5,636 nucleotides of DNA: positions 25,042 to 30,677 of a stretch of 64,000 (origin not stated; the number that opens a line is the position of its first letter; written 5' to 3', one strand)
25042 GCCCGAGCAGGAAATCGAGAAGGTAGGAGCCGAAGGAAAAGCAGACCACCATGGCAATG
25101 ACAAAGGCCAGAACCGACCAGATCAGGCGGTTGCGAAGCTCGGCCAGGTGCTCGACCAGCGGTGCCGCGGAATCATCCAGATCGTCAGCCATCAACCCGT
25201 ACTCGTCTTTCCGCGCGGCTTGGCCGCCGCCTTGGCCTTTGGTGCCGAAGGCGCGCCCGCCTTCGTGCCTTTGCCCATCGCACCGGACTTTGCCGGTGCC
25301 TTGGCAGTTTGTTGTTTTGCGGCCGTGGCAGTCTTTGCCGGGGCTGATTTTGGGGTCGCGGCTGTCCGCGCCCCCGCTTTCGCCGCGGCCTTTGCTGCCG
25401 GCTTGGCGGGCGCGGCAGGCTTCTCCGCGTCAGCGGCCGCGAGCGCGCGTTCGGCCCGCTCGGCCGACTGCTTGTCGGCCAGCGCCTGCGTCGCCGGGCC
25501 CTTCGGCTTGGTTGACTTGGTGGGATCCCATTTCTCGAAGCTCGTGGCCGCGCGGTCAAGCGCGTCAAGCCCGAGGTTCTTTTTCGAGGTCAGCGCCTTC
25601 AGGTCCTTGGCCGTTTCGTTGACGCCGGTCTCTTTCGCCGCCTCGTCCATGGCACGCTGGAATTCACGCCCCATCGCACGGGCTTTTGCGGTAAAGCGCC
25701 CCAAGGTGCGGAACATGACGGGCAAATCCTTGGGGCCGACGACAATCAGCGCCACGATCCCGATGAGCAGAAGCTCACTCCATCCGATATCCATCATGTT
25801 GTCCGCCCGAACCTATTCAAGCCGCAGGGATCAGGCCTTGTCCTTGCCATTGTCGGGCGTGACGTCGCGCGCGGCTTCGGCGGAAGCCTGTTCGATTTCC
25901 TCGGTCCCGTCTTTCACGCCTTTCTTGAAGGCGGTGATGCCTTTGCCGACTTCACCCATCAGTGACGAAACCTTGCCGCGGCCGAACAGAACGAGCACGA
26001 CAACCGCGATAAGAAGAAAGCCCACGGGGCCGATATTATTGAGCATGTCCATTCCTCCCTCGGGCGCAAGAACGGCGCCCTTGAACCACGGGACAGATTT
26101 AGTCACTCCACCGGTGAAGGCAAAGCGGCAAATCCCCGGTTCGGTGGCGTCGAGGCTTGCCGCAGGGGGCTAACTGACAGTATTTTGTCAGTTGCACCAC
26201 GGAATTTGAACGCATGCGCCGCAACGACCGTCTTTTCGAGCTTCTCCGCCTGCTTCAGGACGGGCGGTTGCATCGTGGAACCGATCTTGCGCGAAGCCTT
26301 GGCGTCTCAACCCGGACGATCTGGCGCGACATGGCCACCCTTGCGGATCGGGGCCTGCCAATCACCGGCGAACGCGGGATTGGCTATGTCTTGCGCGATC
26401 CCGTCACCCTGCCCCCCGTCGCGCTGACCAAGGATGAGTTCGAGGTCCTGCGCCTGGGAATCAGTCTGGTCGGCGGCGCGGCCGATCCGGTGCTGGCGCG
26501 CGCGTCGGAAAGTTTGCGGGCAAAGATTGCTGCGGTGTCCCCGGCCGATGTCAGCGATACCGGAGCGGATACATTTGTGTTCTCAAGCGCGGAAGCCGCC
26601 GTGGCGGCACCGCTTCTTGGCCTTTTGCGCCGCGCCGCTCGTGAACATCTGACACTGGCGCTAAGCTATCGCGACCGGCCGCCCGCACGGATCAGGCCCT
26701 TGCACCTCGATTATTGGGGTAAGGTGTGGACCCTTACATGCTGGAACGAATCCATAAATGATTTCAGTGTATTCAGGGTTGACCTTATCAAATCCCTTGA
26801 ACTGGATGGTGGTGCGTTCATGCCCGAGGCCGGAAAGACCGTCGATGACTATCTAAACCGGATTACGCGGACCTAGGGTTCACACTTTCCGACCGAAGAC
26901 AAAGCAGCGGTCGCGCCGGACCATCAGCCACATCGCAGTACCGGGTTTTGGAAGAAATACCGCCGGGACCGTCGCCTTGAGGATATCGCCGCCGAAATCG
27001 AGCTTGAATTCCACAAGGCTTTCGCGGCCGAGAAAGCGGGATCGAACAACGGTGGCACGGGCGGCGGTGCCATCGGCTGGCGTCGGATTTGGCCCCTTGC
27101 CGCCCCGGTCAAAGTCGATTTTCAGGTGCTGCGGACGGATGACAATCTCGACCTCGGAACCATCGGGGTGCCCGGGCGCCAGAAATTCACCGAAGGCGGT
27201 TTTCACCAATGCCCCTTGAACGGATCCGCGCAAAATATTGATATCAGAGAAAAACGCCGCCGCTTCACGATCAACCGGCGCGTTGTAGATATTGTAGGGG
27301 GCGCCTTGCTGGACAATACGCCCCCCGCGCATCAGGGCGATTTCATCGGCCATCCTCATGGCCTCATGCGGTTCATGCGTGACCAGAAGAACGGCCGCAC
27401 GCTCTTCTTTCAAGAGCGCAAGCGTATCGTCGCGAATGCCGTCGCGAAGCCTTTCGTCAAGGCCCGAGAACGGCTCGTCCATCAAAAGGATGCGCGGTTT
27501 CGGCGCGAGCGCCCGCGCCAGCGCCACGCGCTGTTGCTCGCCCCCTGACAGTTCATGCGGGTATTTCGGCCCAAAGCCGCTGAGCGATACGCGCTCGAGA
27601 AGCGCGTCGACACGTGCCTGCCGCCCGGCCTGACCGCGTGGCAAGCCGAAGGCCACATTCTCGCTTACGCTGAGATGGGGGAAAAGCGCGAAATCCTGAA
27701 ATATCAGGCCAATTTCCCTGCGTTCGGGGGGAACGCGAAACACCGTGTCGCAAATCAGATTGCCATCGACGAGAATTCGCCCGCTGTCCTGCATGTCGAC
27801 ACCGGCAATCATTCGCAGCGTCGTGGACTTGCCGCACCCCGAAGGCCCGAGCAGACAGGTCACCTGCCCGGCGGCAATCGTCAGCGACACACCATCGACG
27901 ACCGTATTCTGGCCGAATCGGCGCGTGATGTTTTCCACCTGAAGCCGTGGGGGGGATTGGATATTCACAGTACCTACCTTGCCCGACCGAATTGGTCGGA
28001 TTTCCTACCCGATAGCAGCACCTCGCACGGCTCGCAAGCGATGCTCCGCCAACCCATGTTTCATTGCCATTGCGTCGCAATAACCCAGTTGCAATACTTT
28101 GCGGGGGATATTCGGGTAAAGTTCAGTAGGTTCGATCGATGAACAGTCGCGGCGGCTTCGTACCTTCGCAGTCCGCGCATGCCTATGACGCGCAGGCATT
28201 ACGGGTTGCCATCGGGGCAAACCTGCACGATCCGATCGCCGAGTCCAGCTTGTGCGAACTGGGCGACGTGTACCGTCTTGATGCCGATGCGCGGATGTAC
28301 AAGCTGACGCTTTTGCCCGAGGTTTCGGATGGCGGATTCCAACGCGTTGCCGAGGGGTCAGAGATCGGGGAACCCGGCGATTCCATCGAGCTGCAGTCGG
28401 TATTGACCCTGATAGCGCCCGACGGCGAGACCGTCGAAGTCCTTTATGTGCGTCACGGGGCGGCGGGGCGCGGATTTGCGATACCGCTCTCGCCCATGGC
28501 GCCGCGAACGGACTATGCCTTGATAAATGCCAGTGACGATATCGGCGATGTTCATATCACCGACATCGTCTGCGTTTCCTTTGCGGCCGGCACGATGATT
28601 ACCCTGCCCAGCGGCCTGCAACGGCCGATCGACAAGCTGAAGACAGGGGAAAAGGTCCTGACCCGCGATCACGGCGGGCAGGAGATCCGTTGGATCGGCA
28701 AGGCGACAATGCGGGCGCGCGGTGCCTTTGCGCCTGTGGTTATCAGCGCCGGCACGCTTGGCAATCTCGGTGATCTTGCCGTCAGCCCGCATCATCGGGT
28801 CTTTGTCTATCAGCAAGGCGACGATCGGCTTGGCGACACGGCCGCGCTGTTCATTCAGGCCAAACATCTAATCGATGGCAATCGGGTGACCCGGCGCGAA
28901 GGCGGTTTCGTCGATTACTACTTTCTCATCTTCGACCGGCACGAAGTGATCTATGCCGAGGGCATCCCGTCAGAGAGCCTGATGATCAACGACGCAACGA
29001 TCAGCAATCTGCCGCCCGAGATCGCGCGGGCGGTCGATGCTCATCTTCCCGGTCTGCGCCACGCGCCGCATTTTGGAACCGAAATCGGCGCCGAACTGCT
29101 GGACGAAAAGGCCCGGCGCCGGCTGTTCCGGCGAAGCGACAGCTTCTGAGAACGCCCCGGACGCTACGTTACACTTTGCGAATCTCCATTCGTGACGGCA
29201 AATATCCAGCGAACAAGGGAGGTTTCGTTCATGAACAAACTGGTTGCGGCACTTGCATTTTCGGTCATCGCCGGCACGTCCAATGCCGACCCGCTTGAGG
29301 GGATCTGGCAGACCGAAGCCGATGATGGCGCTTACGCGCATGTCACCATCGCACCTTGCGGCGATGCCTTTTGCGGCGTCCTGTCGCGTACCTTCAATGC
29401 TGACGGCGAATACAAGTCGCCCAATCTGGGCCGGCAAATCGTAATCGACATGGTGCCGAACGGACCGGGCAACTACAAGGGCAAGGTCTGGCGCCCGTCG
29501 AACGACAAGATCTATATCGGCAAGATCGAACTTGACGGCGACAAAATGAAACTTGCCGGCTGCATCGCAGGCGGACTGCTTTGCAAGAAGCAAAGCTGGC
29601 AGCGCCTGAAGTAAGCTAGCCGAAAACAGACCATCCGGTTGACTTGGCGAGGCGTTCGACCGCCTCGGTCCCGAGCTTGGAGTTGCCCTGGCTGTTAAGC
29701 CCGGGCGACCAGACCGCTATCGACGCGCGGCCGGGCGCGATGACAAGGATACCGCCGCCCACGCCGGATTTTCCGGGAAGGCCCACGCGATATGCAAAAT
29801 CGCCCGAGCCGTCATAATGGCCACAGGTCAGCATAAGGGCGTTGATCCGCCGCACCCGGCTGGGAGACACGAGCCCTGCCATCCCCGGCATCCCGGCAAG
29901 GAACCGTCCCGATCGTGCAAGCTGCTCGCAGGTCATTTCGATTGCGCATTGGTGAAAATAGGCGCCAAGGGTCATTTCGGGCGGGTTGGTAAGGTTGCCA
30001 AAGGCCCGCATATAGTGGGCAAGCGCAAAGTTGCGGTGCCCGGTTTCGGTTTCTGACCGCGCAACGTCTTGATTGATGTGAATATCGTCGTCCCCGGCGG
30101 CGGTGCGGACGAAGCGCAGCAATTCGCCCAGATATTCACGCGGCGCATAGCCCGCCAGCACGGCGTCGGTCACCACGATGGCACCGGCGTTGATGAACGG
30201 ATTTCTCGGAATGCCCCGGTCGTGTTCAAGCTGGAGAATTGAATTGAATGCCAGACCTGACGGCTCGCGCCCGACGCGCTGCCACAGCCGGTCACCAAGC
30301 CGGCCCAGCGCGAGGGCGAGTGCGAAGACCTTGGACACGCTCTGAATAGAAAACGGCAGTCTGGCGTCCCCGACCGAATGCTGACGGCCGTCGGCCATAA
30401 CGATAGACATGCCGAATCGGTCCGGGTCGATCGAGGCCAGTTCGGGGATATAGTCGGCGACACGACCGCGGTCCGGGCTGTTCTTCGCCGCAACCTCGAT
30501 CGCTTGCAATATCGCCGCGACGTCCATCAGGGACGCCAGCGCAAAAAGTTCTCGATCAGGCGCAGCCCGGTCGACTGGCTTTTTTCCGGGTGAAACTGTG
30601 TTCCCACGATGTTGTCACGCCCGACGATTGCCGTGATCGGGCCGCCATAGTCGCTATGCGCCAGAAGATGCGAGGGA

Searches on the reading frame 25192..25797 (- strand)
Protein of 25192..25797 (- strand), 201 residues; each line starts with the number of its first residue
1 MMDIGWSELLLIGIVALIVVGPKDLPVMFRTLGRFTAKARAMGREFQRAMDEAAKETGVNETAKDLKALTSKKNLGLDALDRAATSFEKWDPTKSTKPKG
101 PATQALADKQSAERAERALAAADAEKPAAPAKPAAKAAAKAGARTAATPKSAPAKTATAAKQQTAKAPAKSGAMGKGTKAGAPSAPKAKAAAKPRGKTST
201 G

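Call 79: search_protein_families(library=pfam, proteins=[window:25192-25797:-], max_evalue=0.0001)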
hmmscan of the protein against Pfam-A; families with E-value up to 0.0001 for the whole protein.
window:25192-25797:- (201 aa): 1 family
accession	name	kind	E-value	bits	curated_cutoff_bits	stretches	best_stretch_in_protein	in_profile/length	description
PF02416.21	TatA_B_E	-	3.5e-06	26.6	21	1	4-56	1-46/53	mttA/Hcf106 family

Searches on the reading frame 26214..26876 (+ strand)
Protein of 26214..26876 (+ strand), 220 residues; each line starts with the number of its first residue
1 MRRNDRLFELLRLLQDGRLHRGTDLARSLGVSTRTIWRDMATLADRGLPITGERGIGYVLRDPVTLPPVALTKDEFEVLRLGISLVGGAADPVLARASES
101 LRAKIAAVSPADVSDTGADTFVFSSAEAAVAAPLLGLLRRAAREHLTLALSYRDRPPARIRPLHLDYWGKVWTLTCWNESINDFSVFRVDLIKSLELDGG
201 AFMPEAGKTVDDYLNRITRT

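Call 7: search_protein_families(library=pfam, proteins=[window:26214-26876:+], max_evalue=0.001)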
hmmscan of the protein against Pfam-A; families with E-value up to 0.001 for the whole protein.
window:26214-26876:+ (220 aa): 2 families
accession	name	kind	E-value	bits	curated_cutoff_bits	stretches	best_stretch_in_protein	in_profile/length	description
PF08279.18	HTH_11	-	9.2e-14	51.5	25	1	6-58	1-54/55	HTH domain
PF13280.12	WYL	-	3.3e-08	33.8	21.8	1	134-196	2-69/70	WYL domain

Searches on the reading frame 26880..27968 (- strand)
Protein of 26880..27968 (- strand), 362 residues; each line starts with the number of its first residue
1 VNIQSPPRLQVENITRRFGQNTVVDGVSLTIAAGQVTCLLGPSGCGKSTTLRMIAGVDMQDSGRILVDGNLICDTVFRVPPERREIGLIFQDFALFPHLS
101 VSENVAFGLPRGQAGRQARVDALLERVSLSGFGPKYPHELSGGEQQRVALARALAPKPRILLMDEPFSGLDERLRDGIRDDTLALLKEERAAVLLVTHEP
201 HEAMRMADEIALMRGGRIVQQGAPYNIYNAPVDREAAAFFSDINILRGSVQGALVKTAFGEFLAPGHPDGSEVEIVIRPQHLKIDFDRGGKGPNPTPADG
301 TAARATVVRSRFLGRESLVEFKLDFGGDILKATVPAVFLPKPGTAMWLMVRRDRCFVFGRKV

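Call 7: search_protein_families(library=pfam, proteins=[window:26880-27968:-], max_evalue=0.001)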
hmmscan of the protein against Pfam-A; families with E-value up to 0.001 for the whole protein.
window:26880-27968:- (362 aa): 3 families
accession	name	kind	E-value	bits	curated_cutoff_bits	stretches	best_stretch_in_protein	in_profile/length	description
PF00005.33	ABC_tran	-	5.4e-36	124.7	25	1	25-167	2-136/137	ABC transporter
PF13304.12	AAA_21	-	1.3e-08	35.7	27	1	137-201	235-301/304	AAA domain, putative AbiEii toxin, Type IV TA system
PF08402.16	TOBE_2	-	2e-08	34.6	21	1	276-358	2-76/76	TOBE domain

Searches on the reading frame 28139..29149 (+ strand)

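Call 7: search_protein_families(library=pfam, proteins=[window:28139-29149:+], max_evalue=0.001)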
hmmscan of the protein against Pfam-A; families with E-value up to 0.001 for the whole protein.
window:28139-29149:+ (336 aa): 1 family
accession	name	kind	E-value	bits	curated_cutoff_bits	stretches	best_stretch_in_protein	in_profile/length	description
PF13403.11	Hint_2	-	2.8e-36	125.5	28.4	1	147-283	2-145/147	Hint domain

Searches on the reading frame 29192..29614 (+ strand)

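Call 7: search_protein_families(library=pfam, proteins=[window:29192-29614:+], max_evalue=0.001)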
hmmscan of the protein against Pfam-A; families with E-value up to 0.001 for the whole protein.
window:29192-29614:+ (140 aa): 1 family
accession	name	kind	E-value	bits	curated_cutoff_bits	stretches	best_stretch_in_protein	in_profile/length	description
PF09917.15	DUF2147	-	2e-18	67.4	27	1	37-138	1-112/112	Uncharacterized protein conserved in bacteria (DUF2147)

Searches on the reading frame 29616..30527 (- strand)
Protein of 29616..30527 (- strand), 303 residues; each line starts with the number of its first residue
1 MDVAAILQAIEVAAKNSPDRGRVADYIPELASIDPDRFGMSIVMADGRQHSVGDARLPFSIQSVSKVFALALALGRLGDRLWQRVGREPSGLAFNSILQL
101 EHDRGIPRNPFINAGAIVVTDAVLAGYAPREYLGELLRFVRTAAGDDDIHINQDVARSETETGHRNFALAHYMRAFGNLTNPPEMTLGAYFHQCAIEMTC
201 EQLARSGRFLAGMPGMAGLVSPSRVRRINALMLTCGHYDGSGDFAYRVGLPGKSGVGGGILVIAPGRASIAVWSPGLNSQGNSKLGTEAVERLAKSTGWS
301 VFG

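Call 7: search_protein_families(library=pfam, proteins=[window:29616-30527:-], max_evalue=0.001)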
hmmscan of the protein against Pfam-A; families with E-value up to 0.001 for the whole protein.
window:29616-30527:- (303 aa): 1 family
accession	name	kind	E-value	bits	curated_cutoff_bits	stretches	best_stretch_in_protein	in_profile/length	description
PF04960.20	Glutaminase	-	4.6e-111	371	27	1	21-302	1-286/286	Glutaminase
